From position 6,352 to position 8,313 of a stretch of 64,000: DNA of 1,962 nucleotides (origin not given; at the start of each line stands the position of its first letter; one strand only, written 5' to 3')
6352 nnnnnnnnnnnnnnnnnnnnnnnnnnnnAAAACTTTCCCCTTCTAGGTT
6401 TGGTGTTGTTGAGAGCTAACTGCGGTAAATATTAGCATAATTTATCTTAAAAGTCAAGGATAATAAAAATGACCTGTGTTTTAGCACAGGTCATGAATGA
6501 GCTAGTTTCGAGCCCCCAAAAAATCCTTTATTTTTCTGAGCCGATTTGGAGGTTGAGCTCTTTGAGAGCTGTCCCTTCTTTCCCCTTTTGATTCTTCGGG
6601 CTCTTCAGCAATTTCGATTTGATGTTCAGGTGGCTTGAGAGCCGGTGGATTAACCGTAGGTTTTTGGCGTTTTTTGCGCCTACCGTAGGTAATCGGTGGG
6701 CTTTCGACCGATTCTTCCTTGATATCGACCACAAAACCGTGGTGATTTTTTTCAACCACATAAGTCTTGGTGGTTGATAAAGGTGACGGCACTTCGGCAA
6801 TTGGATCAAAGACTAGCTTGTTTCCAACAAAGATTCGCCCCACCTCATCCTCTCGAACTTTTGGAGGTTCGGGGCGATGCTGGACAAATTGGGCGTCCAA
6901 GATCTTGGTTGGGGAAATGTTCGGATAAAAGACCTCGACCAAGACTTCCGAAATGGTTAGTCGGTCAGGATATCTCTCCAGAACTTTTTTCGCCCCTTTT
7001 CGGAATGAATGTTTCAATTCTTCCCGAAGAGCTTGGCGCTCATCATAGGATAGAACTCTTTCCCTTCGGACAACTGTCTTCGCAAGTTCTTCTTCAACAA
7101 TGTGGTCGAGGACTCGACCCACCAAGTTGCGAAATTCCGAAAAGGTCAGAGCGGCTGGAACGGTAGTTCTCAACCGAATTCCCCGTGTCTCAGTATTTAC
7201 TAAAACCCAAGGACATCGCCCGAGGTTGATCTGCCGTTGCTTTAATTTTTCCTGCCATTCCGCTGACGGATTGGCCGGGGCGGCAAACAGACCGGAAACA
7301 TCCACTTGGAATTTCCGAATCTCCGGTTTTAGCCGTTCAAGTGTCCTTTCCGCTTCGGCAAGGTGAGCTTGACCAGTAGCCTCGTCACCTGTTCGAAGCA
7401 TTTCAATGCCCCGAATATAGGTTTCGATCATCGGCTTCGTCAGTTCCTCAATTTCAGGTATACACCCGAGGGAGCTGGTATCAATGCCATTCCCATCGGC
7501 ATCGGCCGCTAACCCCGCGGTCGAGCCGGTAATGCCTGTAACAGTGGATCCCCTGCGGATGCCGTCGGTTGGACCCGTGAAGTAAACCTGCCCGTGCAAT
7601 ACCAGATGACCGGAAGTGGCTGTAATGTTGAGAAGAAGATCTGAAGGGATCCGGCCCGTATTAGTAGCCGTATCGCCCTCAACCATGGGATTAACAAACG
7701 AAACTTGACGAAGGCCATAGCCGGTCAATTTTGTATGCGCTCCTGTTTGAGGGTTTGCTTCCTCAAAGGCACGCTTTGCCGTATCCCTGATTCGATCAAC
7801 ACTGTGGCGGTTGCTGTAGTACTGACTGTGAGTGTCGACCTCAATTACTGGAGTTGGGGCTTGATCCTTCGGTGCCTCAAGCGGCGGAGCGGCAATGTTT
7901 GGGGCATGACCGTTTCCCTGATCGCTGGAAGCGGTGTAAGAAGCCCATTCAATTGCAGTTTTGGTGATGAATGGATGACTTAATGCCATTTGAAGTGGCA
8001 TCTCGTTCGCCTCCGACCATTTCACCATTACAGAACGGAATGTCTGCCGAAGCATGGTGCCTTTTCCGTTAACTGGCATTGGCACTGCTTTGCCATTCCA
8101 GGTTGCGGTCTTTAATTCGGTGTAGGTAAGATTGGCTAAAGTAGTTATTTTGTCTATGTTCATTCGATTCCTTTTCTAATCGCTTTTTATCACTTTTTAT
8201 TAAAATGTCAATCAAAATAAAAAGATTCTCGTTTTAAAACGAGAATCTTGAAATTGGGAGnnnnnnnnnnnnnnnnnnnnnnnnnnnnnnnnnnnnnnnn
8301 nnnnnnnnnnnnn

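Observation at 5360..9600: Sharply GC-rich island of about 4.2 kb encoding a bactofilin and three unknown envelope proteins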

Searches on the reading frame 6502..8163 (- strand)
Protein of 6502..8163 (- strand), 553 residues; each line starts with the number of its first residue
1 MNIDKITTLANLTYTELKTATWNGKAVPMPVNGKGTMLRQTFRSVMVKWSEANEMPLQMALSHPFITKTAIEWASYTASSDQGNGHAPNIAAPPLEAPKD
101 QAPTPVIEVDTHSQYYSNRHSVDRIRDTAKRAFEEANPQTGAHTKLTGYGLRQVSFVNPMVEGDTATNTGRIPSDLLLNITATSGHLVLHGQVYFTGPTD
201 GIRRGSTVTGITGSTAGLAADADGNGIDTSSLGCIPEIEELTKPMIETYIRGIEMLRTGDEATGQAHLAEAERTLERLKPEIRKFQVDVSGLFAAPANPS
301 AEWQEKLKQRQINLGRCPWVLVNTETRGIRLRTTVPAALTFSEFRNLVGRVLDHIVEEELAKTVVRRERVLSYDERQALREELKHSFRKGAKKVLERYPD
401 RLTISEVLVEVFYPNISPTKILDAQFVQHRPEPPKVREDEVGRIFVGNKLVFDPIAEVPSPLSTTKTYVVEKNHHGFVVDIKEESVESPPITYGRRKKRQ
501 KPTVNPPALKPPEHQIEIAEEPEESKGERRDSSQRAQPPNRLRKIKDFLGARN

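Call 6: search_protein_families(library=pfam, proteins=[window:6502-8163:-], max_evalue=0.1)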
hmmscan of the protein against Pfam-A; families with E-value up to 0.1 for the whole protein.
window:6502-8163:- (553 aa): 0 families

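Call 10: find_encoding_contigs(protein=window:6502-8163:-, flank=10000)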
Protein window:6502-8163:- (553 aa): no gene with exactly this product is on record in the collection.

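Call 11: find_homologous_proteins(query=window:6502-8163:-)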
Query window:6502-8163:- (553 aa): 1 proteins with E <= 0.001 among 8000 candidates.
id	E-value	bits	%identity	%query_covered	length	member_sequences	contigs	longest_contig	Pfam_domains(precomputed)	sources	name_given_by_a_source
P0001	0.0e+0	1248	100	100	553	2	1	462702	-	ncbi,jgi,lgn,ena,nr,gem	ncbi:MAG TPA: hypothetical protein VFA52_02195 [Candidatus Paceibacterota bacterium]|nr:hypothetical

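Call 12: search_protein_families(library=ncbifam, proteins=[window:6502-8163:-], max_evalue=0.1)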
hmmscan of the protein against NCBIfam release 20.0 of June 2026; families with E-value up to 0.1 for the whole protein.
window:6502-8163:- (553 aa): 0 families

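Call 24: search_protein_representatives(protein=window:6502-8163:-)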
Query: 553 residues. Proteins with E-value up to 0.001 (for the whole library): 2; up to 1e-10: 1; up to 1e-30: 1. The best 2 are listed.
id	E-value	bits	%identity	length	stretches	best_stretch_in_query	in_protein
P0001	0.0e+00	1247.8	100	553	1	1-553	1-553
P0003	1.2e-05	40.6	29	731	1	117-279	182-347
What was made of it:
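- Tried and rejected: The exhaustive HMMER search gave one remote hit (call 24).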

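Call 27: find_encoding_contigs(protein=P0003, flank=10000)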
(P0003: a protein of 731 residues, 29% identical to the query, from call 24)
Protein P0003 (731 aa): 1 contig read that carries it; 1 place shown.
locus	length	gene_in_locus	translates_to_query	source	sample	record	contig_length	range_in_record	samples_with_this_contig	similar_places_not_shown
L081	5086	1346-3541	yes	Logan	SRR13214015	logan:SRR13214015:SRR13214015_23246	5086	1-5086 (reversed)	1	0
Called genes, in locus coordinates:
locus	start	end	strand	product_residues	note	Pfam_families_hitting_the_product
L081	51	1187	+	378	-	PF06723:MreB_Mbl, PF00012:HSP70, PF14450:FtsA (weak)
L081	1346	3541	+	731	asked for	-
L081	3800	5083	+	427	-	-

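Call 31: search_protein_families(library=pfam, proteins=[L081:51-1187:+, L081:1346-3541:+, L081:3800-5083:+], max_evalue=0.1)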
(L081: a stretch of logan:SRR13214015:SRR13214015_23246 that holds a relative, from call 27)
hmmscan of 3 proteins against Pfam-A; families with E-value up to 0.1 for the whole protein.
L081:51-1187:+ (378 aa): 6 families
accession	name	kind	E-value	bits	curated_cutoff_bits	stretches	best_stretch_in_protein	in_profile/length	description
PF06723.19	MreB_Mbl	-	1.5e-76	257.8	27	1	18-353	4-324/327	MreB/Mbl protein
PF00012.26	HSP70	-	1.4e-08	33.9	20.6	1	88-215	110-241/599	Hsp70 protein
PF14450.12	FtsA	-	1.4e-06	29.2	31.8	1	168-240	1-67/127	Cell division protein FtsA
PF11104.14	PilM_2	-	0.0069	15.8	27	1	142-211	154-226/340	Type IV pilus assembly protein PilM;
PF06277.17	EutA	-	0.014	14.7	27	1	167-200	144-178/475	Ethanolamine utilisation protein EutA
PF02541.22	Ppx-GppA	-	0.038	13.9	27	1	130-182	77-129/285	Ppx/GppA phosphatase family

L081:1346-3541:+ (731 aa): 1 family
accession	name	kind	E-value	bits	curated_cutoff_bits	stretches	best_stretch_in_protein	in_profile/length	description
PF16751.10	RsdA_SigD_bd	-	0.047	14.4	26.7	0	427-444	29-46/46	Anti-sigma-D factor RsdA to sigma factor binding region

L081:3800-5083:+ (427 aa): 1 family
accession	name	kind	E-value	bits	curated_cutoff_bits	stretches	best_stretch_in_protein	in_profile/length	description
PF24388.1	Permuted_GreAB-C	-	0.017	15.2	27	1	397-422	25-50/54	Permuted GreAB-C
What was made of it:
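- Closest known: MreB with its bitopic partners RodZ and MreC. Different: The L081 proteins do not match the MreC, MreD or RodZ families (call 31).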

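Call 34: find_homologous_proteins(query=A1, max_evalue=0.01)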
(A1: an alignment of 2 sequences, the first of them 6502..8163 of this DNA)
Query A1 (2 sequences) (553 aa, profile of the alignment): 1 proteins with E <= 0.01 among 8000 candidates.
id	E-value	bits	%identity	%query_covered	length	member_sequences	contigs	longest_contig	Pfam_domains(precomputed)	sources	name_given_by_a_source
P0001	9.3e-279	945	100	100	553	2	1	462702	-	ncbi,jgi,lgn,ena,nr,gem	ncbi:MAG TPA: hypothetical protein VFA52_02195 [Candidatus Paceibacterota bacterium]|nr:hypothetical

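Call 35: search_protein_families(library=phrogs, proteins=[window:6502-8163:-, P0003, L081:3800-5083:+], max_evalue=0.01)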
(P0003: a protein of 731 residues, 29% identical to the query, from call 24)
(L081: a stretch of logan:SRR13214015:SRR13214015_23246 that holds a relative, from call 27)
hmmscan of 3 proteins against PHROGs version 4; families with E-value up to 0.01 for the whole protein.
window:6502-8163:- (553 aa): 0 families

P0003 (731 aa): 0 families

L081:3800-5083:+ (427 aa): 0 families

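Call 36: find_related_loci(query=A1, collection=metagenome_contigs, flank=10000)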
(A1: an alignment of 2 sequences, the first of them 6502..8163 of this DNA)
Query A1 (553 aa) in metagenome_contigs; peptide patterns used: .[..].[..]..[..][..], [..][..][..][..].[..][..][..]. (x = any residue, [..] = any of these).
599 stretches matched a pattern, but none encodes a relative of the query by tblastn (E <= 1e-3).

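Call 37: find_related_loci(query=A1, collection=viral_contigs, flank=10000)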
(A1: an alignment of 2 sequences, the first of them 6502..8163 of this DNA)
Query A1 (553 aa) in viral_contigs; peptide patterns used: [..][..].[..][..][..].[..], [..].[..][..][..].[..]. (x = any residue, [..] = any of these).
357 stretches matched a pattern, but none encodes a relative of the query by tblastn (E <= 1e-3).

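Call 42: find_related_loci(query=L081:51-1187:+, collection=metagenome_contigs, flank=8000)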
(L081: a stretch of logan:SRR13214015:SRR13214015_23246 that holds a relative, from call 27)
Query L081:51-1187:+ (378 aa) in metagenome_contigs; peptide patterns used: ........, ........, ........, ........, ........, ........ (x = any residue, [..] = any of these).
55 stretches matched a pattern, but none encodes a relative of the query by tblastn (E <= 1e-3).
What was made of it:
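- Tried and rejected: Metagenome-contig scans with the family profile, and with the L081 MreB as an anchor, found nothing (calls 36, 42).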

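Call 50: predict_structure(alignment_id=A1)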
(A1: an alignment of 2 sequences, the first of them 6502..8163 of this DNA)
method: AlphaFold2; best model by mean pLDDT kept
length: 553 residues; sequences in the alignment: 2
mean_pLDDT: 32.5   pTM: 0.22
mean pLDDT of the five models: 32.5, 32.2, 31.7, 31.7, 31.4
residues with pLDDT >= 90: 0; 70-90: 12; 50-70: 48; < 50: 493
segments of 3 or more residues with pLDDT < 50: 1-238, 282-356, 358-360, 362-371, 389-510, 512-553
pLDDT, mean of each block of 10 residues (from residue 1): 24 32 32 27 23 25 27 24 22 25 21 23 30 31 22 23 26 30 27 28 24 28 33 41 61 59 73 69 42 32 33 29 26 25 36 46 47 60 55 32 23 23 24 29 30 31 24 24 26 25 30 32 30 31 33 31
secondary structure, 60 per line:
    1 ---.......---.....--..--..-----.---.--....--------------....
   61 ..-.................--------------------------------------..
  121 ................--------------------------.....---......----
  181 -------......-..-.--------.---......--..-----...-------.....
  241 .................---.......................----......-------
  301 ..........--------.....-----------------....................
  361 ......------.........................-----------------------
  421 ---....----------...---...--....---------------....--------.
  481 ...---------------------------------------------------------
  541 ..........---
elements in order: H4-10 H14-18 H39-42 H57-62 H64-80 H119-136 E171-173 E188-193 E211-216 E226-228 H236-257 H261-283 E288-293 H301-310 E319-323 H341-366 H373-397 H424-427 E444-446 E449-452 E468-471 E480-483 H541-550
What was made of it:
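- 6502..8163 (-): 553-aa protein, predicted cytoplasmic (no TM segment, no signal peptide). It has a conserved core at about residues 117-400 and a disordered, basic, Pro-rich C-terminal tail ending in a short helix (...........). It belongs to a two-member family. The AlphaFold2 model is unusable (pLDDT 32.5, call 50).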

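Call 64: search_dna_similar(query=window:6502-8163:-, collection=plasmids, mode=protein, max_evalue=0.001, max_rows=8)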
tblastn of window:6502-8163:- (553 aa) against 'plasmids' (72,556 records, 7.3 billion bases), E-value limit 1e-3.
No match.

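Call 67: search_solved_structures(query=A1, max_evalue=1)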
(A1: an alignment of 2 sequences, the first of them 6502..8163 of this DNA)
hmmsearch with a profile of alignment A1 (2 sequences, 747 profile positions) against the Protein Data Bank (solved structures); distinct sequences matched with E-value up to 1: 1.
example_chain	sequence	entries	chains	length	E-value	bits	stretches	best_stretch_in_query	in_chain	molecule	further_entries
1nxi_A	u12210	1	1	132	0.76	11.4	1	307-346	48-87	conserved hypothetical protein VC0424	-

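Call 70: search_protein_families(library=padloc, proteins=[window:6502-8163:-, P0003, L081:3800-5083:+], max_evalue=0.01)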
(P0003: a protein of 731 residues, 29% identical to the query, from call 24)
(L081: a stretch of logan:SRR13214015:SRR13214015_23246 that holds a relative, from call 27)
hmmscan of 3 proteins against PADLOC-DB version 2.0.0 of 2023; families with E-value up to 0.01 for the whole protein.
window:6502-8163:- (553 aa): 0 families

P0003 (731 aa): 0 families

L081:3800-5083:+ (427 aa): 0 families
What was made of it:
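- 6502..8163 (-): No domain hits (calls 6, 12, 35, 70, 67).
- Checked: The 553-aa protein has no recognisable domain in Pfam, NCBIfam, PHROGs, PADLOC or PDB sequences (calls 6, 12, 35, 70, 67).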
